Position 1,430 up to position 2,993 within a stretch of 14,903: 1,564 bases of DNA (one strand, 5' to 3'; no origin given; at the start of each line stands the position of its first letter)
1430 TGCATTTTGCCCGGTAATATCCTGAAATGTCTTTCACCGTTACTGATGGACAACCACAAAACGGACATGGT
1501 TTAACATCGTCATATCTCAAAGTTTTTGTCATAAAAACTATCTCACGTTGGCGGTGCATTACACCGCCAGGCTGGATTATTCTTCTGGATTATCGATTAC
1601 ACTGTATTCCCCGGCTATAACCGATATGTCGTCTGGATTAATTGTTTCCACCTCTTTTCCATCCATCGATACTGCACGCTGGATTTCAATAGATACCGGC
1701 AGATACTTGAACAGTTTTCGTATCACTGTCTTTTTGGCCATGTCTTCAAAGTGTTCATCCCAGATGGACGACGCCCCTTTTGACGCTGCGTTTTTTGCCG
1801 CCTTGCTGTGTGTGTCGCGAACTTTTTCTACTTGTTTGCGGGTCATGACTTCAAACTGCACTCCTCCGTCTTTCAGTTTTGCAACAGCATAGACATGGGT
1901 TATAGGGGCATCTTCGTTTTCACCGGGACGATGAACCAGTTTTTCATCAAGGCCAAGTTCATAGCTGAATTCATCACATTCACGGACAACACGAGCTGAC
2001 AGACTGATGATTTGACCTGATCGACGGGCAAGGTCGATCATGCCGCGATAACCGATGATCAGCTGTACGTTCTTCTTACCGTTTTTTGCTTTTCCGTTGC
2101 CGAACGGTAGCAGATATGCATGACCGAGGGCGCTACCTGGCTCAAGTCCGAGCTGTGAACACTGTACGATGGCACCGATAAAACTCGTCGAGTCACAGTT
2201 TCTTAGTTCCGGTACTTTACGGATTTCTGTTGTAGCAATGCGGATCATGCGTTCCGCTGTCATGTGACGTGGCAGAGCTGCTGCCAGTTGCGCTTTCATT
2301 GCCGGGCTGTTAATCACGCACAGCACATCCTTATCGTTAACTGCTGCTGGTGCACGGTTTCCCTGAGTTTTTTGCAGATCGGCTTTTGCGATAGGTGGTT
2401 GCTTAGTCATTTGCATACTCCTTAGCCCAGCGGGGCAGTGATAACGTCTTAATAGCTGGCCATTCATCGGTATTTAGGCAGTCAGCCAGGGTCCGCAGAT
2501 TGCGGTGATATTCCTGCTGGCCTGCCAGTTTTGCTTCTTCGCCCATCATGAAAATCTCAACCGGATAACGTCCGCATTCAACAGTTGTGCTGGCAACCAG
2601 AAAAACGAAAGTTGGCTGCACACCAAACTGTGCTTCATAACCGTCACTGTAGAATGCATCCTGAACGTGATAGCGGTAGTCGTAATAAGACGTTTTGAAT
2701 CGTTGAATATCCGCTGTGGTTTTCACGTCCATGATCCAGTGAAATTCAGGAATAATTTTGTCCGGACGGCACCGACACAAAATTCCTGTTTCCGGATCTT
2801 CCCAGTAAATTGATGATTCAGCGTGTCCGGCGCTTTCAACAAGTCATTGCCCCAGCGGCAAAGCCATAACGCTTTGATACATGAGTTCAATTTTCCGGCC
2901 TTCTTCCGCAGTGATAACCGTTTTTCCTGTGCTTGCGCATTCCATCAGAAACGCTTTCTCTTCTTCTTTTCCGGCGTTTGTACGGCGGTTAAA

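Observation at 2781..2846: recE carries a single premature opal codon that removes the C-terminal about 146 residues while recT is intact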

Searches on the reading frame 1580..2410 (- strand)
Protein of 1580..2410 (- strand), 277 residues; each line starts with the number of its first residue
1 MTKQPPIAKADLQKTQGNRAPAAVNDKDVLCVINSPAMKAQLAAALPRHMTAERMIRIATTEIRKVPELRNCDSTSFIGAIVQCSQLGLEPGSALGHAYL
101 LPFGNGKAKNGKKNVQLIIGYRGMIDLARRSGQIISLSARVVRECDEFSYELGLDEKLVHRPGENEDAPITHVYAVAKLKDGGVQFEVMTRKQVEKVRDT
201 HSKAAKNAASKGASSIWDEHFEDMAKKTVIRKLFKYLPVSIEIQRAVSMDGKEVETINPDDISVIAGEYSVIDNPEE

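Call 15: search_protein_families(library=pfam, proteins=[window:1580-2410:-], max_evalue=0.01)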
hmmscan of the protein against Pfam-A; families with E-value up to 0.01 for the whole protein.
window:1580-2410:- (277 aa): 1 family
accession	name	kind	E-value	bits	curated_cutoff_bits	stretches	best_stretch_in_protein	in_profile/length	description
PF03837.19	RecT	-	6.7e-51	173.1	24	1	53-256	1-192/198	RecT family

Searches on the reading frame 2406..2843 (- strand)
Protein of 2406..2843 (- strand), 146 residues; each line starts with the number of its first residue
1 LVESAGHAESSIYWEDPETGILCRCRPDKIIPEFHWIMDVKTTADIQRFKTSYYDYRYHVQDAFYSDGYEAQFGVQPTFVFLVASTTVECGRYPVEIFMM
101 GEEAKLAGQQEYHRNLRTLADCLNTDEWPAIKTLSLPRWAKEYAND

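Call 15: search_protein_families(library=pfam, proteins=[window:2406-2843:-], max_evalue=0.01)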
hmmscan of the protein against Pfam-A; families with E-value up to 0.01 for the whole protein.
window:2406-2843:- (146 aa): 1 family
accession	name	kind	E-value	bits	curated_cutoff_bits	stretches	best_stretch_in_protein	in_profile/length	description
PF12684.13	DUF3799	-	2.6e-18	67.1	26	1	6-130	94-222/233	PDDEXK-like domain of unknown function (DUF3799)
